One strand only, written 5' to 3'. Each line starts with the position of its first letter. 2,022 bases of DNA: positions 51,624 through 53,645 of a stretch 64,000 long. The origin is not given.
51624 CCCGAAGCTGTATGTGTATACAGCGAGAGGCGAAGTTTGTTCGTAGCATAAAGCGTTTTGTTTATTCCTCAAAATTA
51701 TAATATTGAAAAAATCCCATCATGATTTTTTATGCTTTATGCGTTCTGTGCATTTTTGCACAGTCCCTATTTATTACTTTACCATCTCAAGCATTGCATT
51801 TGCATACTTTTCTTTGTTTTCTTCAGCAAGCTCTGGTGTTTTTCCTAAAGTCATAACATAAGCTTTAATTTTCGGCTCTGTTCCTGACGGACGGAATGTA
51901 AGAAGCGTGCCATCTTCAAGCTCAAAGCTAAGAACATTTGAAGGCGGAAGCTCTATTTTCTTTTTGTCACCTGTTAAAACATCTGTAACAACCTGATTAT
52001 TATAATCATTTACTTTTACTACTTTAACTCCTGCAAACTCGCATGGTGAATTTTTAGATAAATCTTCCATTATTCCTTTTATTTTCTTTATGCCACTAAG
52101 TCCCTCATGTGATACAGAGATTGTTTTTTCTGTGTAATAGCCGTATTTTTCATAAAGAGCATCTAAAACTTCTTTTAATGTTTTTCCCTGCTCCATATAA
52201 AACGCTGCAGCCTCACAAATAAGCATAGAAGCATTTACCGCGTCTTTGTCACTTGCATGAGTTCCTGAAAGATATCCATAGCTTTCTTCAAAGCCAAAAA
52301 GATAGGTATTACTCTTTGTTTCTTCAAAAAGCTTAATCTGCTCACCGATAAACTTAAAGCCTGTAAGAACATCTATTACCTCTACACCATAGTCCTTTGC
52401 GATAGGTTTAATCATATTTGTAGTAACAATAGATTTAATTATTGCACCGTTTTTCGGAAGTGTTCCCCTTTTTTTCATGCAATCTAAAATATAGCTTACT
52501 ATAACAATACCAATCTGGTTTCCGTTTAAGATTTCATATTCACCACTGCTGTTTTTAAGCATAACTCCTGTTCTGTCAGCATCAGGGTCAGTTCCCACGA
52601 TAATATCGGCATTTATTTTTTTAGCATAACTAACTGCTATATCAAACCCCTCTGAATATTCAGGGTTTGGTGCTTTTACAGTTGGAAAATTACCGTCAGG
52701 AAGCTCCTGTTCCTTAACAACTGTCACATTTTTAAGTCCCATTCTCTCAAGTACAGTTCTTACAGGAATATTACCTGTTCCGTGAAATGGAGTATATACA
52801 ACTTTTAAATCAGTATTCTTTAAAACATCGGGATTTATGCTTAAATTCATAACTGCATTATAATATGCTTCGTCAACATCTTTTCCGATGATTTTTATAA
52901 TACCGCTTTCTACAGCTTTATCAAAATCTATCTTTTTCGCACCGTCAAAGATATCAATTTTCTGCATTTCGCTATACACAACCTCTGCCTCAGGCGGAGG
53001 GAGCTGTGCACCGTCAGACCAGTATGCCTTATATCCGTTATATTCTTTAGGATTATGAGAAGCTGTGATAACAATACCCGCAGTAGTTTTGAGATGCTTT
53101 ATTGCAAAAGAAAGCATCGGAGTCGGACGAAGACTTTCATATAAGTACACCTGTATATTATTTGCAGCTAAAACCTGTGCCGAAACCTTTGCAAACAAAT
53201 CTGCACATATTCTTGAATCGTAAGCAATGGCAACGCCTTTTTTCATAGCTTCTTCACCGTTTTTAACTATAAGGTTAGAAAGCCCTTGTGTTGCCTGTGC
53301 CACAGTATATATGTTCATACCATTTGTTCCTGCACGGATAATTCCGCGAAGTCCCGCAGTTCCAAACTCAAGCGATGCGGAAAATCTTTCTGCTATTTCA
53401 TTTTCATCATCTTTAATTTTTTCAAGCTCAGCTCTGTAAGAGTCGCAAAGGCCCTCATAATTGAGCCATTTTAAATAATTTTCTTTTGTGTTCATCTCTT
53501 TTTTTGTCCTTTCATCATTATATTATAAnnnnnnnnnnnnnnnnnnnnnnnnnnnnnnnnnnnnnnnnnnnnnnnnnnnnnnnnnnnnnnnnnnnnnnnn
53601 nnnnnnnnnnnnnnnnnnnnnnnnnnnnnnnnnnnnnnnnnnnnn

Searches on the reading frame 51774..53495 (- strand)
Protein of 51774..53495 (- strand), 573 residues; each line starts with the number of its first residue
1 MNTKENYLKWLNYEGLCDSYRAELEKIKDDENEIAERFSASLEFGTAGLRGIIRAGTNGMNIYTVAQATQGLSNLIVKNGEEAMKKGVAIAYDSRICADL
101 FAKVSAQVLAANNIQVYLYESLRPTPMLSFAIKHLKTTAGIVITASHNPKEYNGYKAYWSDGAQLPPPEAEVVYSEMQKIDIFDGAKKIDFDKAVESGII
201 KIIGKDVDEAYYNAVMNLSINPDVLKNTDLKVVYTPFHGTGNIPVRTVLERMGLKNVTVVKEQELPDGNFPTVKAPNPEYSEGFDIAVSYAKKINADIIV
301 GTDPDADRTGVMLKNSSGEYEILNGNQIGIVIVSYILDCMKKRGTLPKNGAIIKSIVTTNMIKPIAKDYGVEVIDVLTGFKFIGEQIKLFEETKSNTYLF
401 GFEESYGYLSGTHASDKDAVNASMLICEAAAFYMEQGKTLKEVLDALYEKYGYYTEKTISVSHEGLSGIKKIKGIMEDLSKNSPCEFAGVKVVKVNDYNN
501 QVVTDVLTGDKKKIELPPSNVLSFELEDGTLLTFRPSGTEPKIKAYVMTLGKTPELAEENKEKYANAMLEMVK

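Call 44: find_related_loci(query=window:51774-53495:-, collection=metagenome_contigs, flank=3000)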
Query window:51774-53495:- (573 aa) in metagenome_contigs; peptide patterns used: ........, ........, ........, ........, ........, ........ (x = any residue, [..] = any of these).
168 stretches matched a pattern; 20 encode a relative of the query (tblastn E <= 1e-3); 20 distinct loci.
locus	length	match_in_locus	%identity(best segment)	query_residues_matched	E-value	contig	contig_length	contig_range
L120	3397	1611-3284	50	1-547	0e+0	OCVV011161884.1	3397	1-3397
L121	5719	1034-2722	46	4-565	1e-174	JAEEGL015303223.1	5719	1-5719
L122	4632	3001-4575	49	28-546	3e-164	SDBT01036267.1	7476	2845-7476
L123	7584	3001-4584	48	18-547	2e-160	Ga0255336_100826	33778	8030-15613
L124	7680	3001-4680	44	4-572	4e-148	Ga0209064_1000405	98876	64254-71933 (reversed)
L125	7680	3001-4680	43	4-572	3e-146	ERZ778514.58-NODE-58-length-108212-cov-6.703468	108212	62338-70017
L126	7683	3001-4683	44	4-572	3e-146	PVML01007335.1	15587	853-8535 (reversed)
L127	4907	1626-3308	44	4-572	2e-148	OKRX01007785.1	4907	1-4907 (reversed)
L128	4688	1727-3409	43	4-572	9e-149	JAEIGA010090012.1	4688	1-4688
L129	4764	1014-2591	43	1-546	2e-137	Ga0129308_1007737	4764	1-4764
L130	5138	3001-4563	43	20-548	7e-133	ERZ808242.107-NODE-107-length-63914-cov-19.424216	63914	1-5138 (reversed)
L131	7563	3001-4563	43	20-548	8e-133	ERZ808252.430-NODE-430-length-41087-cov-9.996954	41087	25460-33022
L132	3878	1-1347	50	124-571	5e-136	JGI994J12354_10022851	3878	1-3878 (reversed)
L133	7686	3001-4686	40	1-573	9e-130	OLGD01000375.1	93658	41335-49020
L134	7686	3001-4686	40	1-573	1e-129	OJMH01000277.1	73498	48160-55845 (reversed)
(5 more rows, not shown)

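Call 47: find_encoding_contigs(protein=window:51774-53495:-, flank=6000, max_places=10)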
Protein window:51774-53495:- (573 aa): no gene with exactly this product is on record in the collection.

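Call 48: find_homologous_proteins(query=window:51774-53495:-, max_evalue=1e-50)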
Query window:51774-53495:- (573 aa): 8000 proteins with E <= 1e-50 among 8000 candidates; the best 120 are listed.
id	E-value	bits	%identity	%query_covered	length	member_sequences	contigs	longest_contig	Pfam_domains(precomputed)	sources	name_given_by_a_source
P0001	0.0e+0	1256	98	100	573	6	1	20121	PF02878.23,PF02879.23,PF02880.23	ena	-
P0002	0.0e+0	1168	91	100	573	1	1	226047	PF02878.23,PF02879.23,PF02880.23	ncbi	-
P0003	0.0e+0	1149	90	100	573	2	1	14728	PF02878.23,PF02879.23,PF02880.23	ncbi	-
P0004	0.0e+0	1148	89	100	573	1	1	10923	PF02878.23,PF02879.23,PF02880.23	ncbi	-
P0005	0.0e+0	1022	81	100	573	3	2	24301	PF02878.23,PF02879.23,PF02880.23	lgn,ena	-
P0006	0.0e+0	1015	80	100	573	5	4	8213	PF02878.23,PF02879.23,PF02880.23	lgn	-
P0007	0.0e+0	1014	79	100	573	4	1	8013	PF02878.23,PF02879.23,PF02880.23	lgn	-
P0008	8.4e-277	937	74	100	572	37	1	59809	PF02878.23,PF00408.27,PF02879.23,PF02880.23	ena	-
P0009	1.0e-264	897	70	100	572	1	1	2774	PF02878.23,PF00408.27,PF02879.23,PF02880.23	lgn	-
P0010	2.3e-264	896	70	100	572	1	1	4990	PF02878.23,PF00408.27,PF02879.23,PF02880.23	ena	-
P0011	2.6e-263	893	70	100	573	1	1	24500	PF02878.23,PF02879.23,PF02880.23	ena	-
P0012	1.8e-261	886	70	99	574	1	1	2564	PF02878.23,PF02879.23,PF02880.23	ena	-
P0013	4.7e-261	885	68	100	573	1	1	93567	PF02878.23,PF02879.23,PF02880.23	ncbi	-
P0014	4.5e-260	882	68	100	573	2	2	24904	PF02878.23,PF02879.23,PF02880.23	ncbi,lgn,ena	-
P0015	9.0e-260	881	69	100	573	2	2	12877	PF02878.23,PF02879.23,PF02880.23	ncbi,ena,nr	ncbi:MAG: phospho-sugar mutase [Clostridia bacterium]|nr:phospho-sugar mutase [Clostridia bacterium]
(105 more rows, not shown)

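Call 49: find_encoding_contigs(protein=P0001, flank=3000, max_places=2)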
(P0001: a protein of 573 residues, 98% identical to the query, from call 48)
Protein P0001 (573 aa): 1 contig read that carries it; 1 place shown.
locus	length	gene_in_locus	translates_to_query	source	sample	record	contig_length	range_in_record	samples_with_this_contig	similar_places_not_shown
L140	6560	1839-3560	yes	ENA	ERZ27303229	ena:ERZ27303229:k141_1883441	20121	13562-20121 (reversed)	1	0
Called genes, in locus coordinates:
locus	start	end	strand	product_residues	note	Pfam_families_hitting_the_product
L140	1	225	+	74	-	?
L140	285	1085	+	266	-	PF00768:Peptidase_S11, PF02113:Peptidase_S13 (faint), PF13354:Beta-lactamase2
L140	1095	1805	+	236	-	PF01479:S4, PF00849:PseudoU_synth_2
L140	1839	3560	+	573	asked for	PF02878:PGM_PMM_I, PF02879:PGM_PMM_II, PF02880:PGM_PMM_III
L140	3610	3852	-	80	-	PF06135:IreB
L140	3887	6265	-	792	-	PF01588:tRNA_bind, PF03483:B3_4, PF03484:B5, PF17759:tRNA_synthFbeta, PF03147:FDX-ACB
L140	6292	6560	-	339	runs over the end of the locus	PF02912:Phe_tRNA-synt_N, PF01409:tRNA-synt_2d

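Call 50: find_encoding_contigs(protein=P0002, flank=3000, max_places=2)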
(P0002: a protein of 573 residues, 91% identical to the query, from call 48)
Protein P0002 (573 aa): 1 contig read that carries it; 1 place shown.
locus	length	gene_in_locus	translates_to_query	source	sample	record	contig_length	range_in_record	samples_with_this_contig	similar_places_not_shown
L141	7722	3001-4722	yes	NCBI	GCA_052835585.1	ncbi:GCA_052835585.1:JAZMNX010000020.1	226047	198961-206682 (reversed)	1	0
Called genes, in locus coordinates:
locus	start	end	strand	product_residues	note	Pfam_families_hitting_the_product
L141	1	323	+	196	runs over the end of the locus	PF04079:SMC_ScpB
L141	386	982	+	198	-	-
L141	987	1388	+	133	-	PF09579:Spore_YtfJ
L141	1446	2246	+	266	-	PF00768:Peptidase_S11, PF02113:Peptidase_S13 (faint), PF13354:Beta-lactamase2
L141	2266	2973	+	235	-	PF01479:S4, PF00849:PseudoU_synth_2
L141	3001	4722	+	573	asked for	PF02878:PGM_PMM_I, PF02879:PGM_PMM_II, PF02880:PGM_PMM_III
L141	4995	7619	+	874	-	PF00690:Cation_ATPase_N, PF00122:E1-E2_ATPase, PF00702:Hydrolase, PF13246:Cation_ATPase, PF00689:Cation_ATPase_C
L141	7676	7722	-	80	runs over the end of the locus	PF06135:IreB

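Call 51: find_encoding_contigs(protein=P0003, flank=3000, max_places=2)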
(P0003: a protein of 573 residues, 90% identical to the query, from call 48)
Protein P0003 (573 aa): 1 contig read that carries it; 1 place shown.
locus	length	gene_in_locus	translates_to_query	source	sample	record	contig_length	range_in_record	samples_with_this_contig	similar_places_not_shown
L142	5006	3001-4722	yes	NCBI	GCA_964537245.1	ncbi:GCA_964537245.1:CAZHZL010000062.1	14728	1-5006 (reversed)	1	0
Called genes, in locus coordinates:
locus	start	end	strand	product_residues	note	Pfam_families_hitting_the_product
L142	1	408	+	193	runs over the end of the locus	PF04079:SMC_ScpB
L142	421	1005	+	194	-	-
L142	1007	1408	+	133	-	PF09579:Spore_YtfJ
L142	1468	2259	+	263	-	PF00768:Peptidase_S11, PF02113:Peptidase_S13 (faint), PF13354:Beta-lactamase2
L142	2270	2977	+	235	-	PF01479:S4, PF00849:PseudoU_synth_2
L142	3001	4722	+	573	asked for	PF02878:PGM_PMM_I, PF02879:PGM_PMM_II, PF02880:PGM_PMM_III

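Call 52: find_encoding_contigs(protein=P0005, flank=3000, max_places=2)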
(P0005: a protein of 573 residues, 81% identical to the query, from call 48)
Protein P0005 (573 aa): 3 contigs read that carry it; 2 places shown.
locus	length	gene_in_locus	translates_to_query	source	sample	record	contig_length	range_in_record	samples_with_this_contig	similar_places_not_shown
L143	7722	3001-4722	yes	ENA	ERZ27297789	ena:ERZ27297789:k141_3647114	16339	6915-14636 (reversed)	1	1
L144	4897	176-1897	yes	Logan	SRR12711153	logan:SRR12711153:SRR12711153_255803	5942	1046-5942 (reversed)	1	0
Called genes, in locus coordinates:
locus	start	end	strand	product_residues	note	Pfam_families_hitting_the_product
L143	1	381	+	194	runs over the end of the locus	PF04079:SMC_ScpB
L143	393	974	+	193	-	-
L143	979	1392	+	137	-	PF09579:Spore_YtfJ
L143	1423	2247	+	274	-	PF00768:Peptidase_S11, PF13354:Beta-lactamase2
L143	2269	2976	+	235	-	PF01479:S4, PF00849:PseudoU_synth_2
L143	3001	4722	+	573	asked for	PF02878:PGM_PMM_I, PF02879:PGM_PMM_II, PF02880:PGM_PMM_III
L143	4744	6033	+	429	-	PF06245:DUF1015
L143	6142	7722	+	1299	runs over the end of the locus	-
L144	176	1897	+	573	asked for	PF02878:PGM_PMM_I, PF02879:PGM_PMM_II, PF02880:PGM_PMM_III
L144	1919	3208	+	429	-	PF06245:DUF1015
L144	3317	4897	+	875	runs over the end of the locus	?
